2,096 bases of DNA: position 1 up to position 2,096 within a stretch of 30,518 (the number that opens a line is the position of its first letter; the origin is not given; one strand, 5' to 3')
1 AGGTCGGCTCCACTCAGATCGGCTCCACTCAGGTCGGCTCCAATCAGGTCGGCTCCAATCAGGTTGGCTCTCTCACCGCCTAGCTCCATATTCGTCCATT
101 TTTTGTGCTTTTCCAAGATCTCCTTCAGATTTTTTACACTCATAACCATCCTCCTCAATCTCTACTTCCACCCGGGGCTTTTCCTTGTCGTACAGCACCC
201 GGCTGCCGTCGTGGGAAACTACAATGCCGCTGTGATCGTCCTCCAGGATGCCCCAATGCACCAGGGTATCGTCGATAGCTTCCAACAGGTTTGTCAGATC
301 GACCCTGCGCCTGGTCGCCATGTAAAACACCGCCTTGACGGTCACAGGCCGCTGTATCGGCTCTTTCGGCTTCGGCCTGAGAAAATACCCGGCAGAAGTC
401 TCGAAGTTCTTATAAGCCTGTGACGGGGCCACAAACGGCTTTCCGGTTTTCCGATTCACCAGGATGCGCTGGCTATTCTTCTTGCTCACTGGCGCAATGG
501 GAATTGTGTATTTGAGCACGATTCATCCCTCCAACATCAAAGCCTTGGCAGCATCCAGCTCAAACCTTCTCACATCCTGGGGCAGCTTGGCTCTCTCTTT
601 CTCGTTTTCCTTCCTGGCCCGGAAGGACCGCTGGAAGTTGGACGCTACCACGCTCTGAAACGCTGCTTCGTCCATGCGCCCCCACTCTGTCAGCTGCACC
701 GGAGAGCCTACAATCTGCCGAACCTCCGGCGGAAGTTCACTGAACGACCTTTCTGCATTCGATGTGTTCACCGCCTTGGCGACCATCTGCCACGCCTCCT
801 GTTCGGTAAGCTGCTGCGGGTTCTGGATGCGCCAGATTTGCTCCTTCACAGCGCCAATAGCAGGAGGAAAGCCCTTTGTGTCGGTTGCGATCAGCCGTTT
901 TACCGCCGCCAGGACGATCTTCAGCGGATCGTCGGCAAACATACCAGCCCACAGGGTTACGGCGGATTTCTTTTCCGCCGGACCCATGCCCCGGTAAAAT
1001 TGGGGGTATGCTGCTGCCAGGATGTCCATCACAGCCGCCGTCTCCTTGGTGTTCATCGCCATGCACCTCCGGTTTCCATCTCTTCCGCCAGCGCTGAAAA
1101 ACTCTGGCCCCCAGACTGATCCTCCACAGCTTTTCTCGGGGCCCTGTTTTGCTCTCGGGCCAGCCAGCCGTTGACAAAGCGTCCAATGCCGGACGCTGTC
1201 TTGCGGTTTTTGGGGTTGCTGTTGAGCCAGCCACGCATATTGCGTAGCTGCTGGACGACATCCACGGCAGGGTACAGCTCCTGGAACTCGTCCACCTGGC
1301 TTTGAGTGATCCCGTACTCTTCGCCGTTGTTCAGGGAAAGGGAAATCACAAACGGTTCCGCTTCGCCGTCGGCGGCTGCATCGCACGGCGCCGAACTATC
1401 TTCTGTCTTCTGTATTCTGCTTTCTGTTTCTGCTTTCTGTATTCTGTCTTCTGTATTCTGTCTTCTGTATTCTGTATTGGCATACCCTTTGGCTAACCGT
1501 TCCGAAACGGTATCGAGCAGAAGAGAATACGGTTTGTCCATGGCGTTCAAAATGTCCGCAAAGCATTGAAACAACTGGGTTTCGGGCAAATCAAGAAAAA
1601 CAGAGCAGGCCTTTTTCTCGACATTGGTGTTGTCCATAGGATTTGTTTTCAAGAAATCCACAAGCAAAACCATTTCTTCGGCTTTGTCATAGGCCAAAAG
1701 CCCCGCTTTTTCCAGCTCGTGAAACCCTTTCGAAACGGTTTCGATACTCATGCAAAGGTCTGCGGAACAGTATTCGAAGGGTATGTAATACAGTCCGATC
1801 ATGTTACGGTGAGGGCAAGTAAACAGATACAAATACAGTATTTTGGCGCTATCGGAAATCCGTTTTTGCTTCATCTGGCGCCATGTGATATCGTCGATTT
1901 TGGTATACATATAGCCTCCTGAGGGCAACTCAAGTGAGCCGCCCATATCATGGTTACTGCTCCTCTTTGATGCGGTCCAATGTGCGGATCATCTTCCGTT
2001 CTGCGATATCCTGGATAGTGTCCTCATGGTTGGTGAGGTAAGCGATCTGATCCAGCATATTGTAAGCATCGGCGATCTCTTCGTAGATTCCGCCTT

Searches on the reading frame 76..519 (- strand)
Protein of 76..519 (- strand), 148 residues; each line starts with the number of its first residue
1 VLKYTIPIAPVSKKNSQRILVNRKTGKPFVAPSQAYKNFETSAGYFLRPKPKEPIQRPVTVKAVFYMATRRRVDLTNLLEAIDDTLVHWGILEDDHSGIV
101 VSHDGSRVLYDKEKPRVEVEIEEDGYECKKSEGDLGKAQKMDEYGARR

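Call 30: search_protein_families(library=pfam, proteins=[window:76-519:-], max_evalue=0.01)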
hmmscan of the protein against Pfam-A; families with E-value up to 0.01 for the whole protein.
window:76-519:- (148 aa): 1 family
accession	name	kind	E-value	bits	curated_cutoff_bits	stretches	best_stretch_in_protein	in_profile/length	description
PF05866.16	RusA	-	1e-08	36.2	22.8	1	8-122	2-124/124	Endodeoxyribonuclease RusA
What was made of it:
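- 73..519 (-): Upstream RusA resolvase gene. Its last 71 nt (a non-RusA tail) overlap the 5' end of the pentapeptide-repeat gene in another frame. PF05866 match covers aa 8-122 of 148 (call 30).
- Checked: RusA lies immediately upstream (76-519, PF05866, call 30).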

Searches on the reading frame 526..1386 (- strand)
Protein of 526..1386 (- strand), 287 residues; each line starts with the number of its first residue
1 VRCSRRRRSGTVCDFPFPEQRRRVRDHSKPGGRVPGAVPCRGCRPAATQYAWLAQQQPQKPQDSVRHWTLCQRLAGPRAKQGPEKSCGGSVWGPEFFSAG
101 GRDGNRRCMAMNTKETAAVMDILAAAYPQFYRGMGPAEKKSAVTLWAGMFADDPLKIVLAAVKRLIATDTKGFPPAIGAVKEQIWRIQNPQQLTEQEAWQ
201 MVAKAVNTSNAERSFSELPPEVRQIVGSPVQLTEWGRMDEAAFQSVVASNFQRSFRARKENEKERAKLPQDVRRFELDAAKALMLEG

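Call 30: search_protein_families(library=pfam, proteins=[window:526-1386:-], max_evalue=0.01)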
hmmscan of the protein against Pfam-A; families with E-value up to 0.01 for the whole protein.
window:526-1386:- (287 aa): 1 family
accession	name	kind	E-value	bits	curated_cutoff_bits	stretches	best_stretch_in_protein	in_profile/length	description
PF11417.13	Inhibitor_G39P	-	2.5e-18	66.8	22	1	112-180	1-68/69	Loader and inhibitor of phage G40P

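Call 80: search_protein_families(library=phrogs, proteins=[window:526-1386:-], max_evalue=0.001)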
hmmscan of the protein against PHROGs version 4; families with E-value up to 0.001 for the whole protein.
window:526-1386:- (287 aa): 2 families
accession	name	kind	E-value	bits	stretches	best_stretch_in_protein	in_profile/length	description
phrog_9804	-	unknown function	3.8e-42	145.4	1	111-275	1-167/214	-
phrog_2289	-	DNA, RNA and nucleotide metabolism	9.4e-05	23.8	1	111-217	1-99/116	helicase loader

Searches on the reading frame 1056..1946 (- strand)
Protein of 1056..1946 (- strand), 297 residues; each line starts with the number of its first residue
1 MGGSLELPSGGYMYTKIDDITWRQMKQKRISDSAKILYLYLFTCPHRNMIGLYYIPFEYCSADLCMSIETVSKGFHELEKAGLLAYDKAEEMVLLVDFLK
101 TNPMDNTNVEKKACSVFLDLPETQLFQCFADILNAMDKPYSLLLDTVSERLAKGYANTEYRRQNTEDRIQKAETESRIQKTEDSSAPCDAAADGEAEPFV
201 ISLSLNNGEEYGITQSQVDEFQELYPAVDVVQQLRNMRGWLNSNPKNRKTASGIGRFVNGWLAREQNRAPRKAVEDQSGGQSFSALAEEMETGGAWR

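Call 30: search_protein_families(library=pfam, proteins=[window:1056-1946:-], max_evalue=0.01)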
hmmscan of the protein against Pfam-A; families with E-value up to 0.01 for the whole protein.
window:1056-1946:- (297 aa): 1 family
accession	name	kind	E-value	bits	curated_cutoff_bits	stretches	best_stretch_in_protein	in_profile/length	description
PF13730.12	HTH_36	-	1.8e-05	24.9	25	1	29-84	2-55/55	Helix-turn-helix domain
